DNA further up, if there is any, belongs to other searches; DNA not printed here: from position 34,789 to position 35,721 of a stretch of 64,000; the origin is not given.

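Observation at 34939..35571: Crp/Fnr-family protein with a Cys-X5-Cys-Cys in its sensor roll as candidate regulator of an SQR/PDO cluster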

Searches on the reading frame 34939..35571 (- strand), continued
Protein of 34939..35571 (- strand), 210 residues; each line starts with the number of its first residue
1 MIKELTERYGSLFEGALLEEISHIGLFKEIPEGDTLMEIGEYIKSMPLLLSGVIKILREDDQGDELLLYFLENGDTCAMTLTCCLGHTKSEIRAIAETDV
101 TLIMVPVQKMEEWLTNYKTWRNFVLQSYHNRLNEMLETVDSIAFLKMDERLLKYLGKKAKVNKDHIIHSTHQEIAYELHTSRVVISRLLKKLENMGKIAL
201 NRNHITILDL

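Call 44: find_encoding_contigs(protein=P0124, flank=8000, max_places=2)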
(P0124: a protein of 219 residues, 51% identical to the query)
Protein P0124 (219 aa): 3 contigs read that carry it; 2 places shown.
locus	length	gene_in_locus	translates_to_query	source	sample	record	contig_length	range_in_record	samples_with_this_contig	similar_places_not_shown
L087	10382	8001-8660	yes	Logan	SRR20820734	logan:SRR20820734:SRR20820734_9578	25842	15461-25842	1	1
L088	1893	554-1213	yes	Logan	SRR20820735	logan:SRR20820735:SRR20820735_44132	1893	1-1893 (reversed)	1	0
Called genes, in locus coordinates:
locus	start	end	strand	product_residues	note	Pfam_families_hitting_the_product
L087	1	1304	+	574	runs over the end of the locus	-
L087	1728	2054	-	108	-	-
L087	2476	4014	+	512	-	PF17164:DUF5122 (faint)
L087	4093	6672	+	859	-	PF01590:GAF, PF13185:GAF_2, PF13492:GAF_3 (weak), PF00512:HisKA, PF02518:HATPase_c, PF00072:Response_reg, PF12833:HTH_18, PF00165:HTH_AraC (weak)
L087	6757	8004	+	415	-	PF00275:EPSP_synthase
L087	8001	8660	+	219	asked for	PF00027:cNMP_binding, PF13545:HTH_Crp_2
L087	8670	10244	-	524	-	-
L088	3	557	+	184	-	?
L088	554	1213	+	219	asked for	PF00027:cNMP_binding, PF13545:HTH_Crp_2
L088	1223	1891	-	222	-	?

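Call 45: find_encoding_contigs(protein=P0134, flank=8000, max_places=2)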
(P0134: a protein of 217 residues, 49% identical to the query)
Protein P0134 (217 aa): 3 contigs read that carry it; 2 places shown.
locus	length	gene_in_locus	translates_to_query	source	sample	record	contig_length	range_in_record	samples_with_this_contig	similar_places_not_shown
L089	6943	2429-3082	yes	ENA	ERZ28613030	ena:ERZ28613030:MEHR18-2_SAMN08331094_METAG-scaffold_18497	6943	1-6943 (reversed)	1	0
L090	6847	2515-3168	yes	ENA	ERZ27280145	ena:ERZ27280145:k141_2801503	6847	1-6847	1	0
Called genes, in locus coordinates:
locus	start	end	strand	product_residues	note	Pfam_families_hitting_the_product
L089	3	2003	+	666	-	?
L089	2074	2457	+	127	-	PF06170:DUF983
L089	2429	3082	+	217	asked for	PF00027:cNMP_binding (weak), PF13545:HTH_Crp_2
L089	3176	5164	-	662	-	PF00012:HSP70, PF06723:MreB_Mbl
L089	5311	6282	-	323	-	PF01551:Peptidase_M23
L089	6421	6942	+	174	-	?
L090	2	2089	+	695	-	?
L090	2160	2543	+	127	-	PF06170:DUF983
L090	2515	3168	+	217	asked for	PF00027:cNMP_binding (weak), PF13545:HTH_Crp_2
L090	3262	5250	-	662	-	PF00012:HSP70, PF06723:MreB_Mbl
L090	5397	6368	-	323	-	PF01551:Peptidase_M23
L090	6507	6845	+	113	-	?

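Call 49: predict_structure(alignment_id=A3)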
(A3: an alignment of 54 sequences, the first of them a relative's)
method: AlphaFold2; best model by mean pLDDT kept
length: 210 residues; sequences in the alignment: 54
mean_pLDDT: 82.6   pTM: 0.57
mean pLDDT of the five models: 82.6, 77.9, 77.1, 75.7, 73.4
residues with pLDDT >= 90: 47; 70-90: 136; 50-70: 23; < 50: 4
segments of 3 or more residues with pLDDT < 50: none
pLDDT, mean of each block of 10 residues (from residue 1): 87 91 92 91 86 85 76 72 70 90 88 89 81 62 61 87 85 83 84 89 85
secondary structure, 60 per line:
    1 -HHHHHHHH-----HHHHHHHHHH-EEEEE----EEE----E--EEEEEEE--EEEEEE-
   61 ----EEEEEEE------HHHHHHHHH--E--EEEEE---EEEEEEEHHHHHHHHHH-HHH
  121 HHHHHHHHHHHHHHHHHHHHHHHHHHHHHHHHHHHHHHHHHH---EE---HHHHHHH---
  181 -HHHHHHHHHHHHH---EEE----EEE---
elements in order: H2-9 H15-24 E26-30 E35-37 E45-51 E54-59 E65-71 H78-86 E92-96 E100-106 H107-116 H118-162 H171-177 H182-194 E198-200 E205-207

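Call 52: fold_search(model_id=the predicted structure, library=pdb)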
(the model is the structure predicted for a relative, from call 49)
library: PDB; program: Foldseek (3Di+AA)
matches with E <= 10: 1840; with E <= 0.001: 605
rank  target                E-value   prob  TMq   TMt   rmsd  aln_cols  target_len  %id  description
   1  3dv8                  9.3e-15  1.00  0.57  0.56  12.9       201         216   23  Crystal structure of a putative transcriptional regulator of the crp/fnr family (eubrec_1222) from eubacterium rectale a (released 2008-08-05)
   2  3i54_D                9.8e-14  1.00  0.59  0.54  13.3       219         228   19  Crystal structure of MtbCRP in complex with cAMP (released 2009-09-08)
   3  4ev0_D                1.2e-13  1.00  0.64  0.63   4.9       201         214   19  Crystal Structure of Thermus thermophilus Catabolite Activator Protein (released 2012-06-20)
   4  2xko_A                1.2e-13  1.00  0.51  0.51  13.0       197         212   24  Crystal structure of the complex of NtcA with its transcriptional co- activator PipX (released 2010-08-18)
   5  4ev0_A                1.5e-13  1.00  0.70  0.69   4.3       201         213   19  Crystal Structure of Thermus thermophilus Catabolite Activator Protein (released 2012-06-20)
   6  2xkp_C                1.8e-13  1.00  0.51  0.55  13.8       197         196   24  NtcA from Synechococcus elongatus: active and inactive (released 2010-08-18)
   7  8qto                  2.1e-13  1.00  0.57  0.52  14.5       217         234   20  CRYSTAL STRUCTURE OF HOLO-L28H-FNR OF A. FISCHERI (released 2023-11-29)
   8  1i5z_A                2.2e-13  1.00  0.57  0.60  12.8       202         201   22  STRUCTURE OF CRP-CAMP AT 1.9 A (released 2003-06-17)
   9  4i0a_A                2.4e-13  1.00  0.57  0.60  12.8       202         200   22  structure of the mutant Catabolite gene activator protein V132A (released 2013-10-30)
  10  4n9i_A                2.4e-13  1.00  0.52  0.53  11.0       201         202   22  Crystal Structure of Transcription regulation protein CRP complexed with cGMP (released 2014-07-09)
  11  2xhk_B                2.4e-13  1.00  0.54  0.52  13.1       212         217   23  Crystal structure of transcription factor NtcA from Synechococcus elongatus bound to 2-oxoglutarate (released 2010-08-18)
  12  1zrf_A                2.5e-13  1.00  0.57  0.58  12.6       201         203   22  4 crystal structures of CAP-DNA with all base-pair substitutions at position 6, CAP-[6C;17G]ICAP38 DNA (released 2006-03-21)
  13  3qop_A                2.8e-13  1.00  0.57  0.59  12.5       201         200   22  Domain-domain flexibility leads to allostery within the camp receptor protein (CRP) (released 2012-04-04)
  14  3rou_A                3.0e-13  1.00  0.57  0.59  12.2       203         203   22  Domain-domain flexibility leads to allostery within the camp receptor protein (CRP) (released 2012-05-02)
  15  4i01_A                3.0e-13  1.00  0.57  0.59  12.6       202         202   22  Structure of the mutant Catabolite gen activator protein V140L (released 2013-10-30)
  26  2xgx_B                5.0e-13  1.00  0.52  0.51  13.2       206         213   24  Crystal structure of transcription factor NtcA from Synechococcus elongatus (mercury derivative) (released 2010-08-18)
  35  2xgx_A                7.2e-13  1.00  0.52  0.52  13.2       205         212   23  Crystal structure of transcription factor NtcA from Synechococcus elongatus (mercury derivative) (released 2010-08-18)
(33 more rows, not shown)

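Call 65: find_encoding_contigs(protein=P0004, flank=10000, max_places=1)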
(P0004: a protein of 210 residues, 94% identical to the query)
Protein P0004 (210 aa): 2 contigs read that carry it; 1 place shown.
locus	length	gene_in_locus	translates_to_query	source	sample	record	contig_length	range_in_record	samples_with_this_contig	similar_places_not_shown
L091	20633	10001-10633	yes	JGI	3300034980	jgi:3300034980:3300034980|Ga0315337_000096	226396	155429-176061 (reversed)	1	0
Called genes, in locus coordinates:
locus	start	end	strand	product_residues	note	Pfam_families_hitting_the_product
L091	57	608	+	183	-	-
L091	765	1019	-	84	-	PF12674:Zn_ribbon_2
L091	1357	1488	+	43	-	-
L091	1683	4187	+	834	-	PF00690:Cation_ATPase_N (weak), PF00122:E1-E2_ATPase, PF00702:Hydrolase, PF13246:Cation_ATPase, PF00689:Cation_ATPase_C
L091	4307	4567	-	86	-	PF01145:Band_7 (weak)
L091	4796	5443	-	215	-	-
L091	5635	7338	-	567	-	PF00317:Ribonuc_red_lgN, PF02867:Ribonuc_red_lgC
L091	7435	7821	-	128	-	PF03625:DUF302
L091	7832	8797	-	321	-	PF00294:PfkB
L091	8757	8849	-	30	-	-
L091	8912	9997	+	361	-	PF02163:Peptidase_M50, PF00571:CBS (weak)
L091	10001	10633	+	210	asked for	PF00027:cNMP_binding, PF13545:HTH_Crp_2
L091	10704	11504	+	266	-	PF01925:TauE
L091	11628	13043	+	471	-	PF00753:Lactamase_B, PF00581:Rhodanese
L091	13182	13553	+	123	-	PF00581:Rhodanese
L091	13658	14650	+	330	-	PF11845:Tll0287-like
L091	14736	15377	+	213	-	PF01177:Asp_Glu_race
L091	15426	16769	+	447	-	PF07992:Pyr_redox_2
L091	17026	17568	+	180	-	-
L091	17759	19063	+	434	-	PF02321:OEP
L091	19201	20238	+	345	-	PF25917:BSH_RND, PF25919:BSH_CusB (faint), PF25973:BSH_CzcB (weak), PF25881:HH_YBHG (weak), PF25876:HH_MFP_RND (faint), PF25954:Beta-barrel_RND_2 (weak), PF25989:YknX_C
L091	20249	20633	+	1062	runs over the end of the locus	PF00873:ACR_tran, PF03176:MMPL (weak), PF02355:SecD_SecF_C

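Call 66: find_encoding_contigs(protein=P0009, flank=10000, max_places=1)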
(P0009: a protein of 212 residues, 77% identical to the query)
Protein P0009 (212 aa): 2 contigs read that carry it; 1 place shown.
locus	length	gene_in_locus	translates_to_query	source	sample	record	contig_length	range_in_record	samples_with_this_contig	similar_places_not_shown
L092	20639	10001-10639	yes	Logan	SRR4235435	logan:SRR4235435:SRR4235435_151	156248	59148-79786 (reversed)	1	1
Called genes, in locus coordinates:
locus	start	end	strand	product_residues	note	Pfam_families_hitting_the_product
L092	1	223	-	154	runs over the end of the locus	PF00011:HSP20, PF17886:ArsA_HSP20 (faint)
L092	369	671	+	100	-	PF00690:Cation_ATPase_N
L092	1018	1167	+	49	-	-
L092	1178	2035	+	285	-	PF00582:Usp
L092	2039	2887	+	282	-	PF00582:Usp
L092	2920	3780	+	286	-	PF00582:Usp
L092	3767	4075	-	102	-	-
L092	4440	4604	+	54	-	-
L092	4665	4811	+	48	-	-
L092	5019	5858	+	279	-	PF00582:Usp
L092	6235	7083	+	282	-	PF00582:Usp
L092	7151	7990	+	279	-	PF00582:Usp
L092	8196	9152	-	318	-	PF00480:ROK, PF02685:Glucokinase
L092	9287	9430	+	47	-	PF00582:Usp (weak)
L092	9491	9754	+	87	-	PF00582:Usp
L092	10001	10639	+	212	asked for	PF00027:cNMP_binding, PF13545:HTH_Crp_2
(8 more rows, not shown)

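Call 70: find_related_loci(query=A4, collection=metagenome_contigs, flank=8000)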
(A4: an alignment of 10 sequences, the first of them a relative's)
Query A4 (206 aa) in metagenome_contigs; peptide patterns used: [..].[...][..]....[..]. (x = any residue, [..] = any of these).
600 stretches matched a pattern (row limit reached: there are more); 576 encode a relative of the query (tblastn E <= 1e-3); the best 80 are kept; 80 distinct loci.
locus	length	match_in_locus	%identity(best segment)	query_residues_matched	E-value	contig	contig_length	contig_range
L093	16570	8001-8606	49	6-206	4e-64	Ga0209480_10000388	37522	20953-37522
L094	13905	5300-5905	49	6-206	7e-64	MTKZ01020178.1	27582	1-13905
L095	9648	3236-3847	46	4-206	6e-63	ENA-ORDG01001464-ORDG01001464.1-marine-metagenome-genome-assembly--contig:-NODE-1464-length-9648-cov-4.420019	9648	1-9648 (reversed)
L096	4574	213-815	45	4-203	4e-62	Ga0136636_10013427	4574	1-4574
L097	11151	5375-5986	45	4-206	2e-61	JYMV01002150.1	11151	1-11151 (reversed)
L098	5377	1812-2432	43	1-206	2e-60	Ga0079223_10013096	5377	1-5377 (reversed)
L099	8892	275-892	45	2-206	2e-60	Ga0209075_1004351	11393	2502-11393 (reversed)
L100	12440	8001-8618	44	2-206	1e-60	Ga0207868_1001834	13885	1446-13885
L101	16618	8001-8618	44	2-206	1e-60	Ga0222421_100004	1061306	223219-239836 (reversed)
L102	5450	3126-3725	43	7-205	9e-60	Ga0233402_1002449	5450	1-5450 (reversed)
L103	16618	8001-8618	44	2-206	4e-60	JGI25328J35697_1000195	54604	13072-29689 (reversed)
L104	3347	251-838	45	11-205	6e-60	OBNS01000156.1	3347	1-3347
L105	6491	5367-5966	43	7-205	9e-60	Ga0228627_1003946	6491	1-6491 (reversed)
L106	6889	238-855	44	2-206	8e-60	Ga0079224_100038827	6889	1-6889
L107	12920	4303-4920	44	2-206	4e-60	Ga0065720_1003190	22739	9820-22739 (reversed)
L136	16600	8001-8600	43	8-206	2e-57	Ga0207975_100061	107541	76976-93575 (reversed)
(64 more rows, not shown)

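Call 75: find_encoding_contigs(protein=P0136, flank=8000, max_places=2)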
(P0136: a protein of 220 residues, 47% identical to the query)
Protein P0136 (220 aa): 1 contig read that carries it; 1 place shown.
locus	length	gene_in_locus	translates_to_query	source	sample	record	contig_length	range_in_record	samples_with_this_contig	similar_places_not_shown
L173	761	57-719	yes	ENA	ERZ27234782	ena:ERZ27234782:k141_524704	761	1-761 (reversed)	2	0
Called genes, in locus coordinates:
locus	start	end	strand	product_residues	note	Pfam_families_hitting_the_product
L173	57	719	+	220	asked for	PF00027:cNMP_binding (weak), PF13545:HTH_Crp_2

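Call 76: find_encoding_contigs(protein=P0144, flank=8000, max_places=2)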
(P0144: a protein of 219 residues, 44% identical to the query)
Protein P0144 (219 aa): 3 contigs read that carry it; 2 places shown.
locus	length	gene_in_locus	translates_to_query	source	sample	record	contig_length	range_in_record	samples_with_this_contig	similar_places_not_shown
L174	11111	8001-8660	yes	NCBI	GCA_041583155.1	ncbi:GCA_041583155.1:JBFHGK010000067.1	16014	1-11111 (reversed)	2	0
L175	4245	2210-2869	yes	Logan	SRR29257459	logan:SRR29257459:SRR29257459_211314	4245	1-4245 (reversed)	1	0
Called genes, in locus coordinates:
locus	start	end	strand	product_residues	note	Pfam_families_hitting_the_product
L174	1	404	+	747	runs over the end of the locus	PF00384:Molybdopterin, PF01568:Molydop_binding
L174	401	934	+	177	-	PF12797:Fer4_2 (faint), PF12837:Fer4_6 (faint), PF25160:LdpA_Fe-S-bd (faint), PF12798:Fer4_3 (faint), PF12838:Fer4_7 (faint), PF13237:Fer4_10 (weak), PF13247:Fer4_11, PF00037:Fer4, +1 more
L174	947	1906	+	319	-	PF03916:NrfD, PF14589:NrfD_2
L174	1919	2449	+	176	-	PF04143:Sulf_transp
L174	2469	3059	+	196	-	PF04143:Sulf_transp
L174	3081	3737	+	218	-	PF00581:Rhodanese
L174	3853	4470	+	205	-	PF00581:Rhodanese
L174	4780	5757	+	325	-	PF00581:Rhodanese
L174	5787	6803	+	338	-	PF00581:Rhodanese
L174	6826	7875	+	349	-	PF07396:Porin_O_P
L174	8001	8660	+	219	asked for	PF00027:cNMP_binding (weak), PF13545:HTH_Crp_2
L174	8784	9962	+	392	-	PF03453:MoeA_N, PF00994:MoCF_biosynth, PF03454:MoeA_C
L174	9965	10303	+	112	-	PF00126:HTH_1 (weak)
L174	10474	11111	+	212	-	PF01925:TauE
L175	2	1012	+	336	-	?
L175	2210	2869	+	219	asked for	PF00027:cNMP_binding (weak), PF13545:HTH_Crp_2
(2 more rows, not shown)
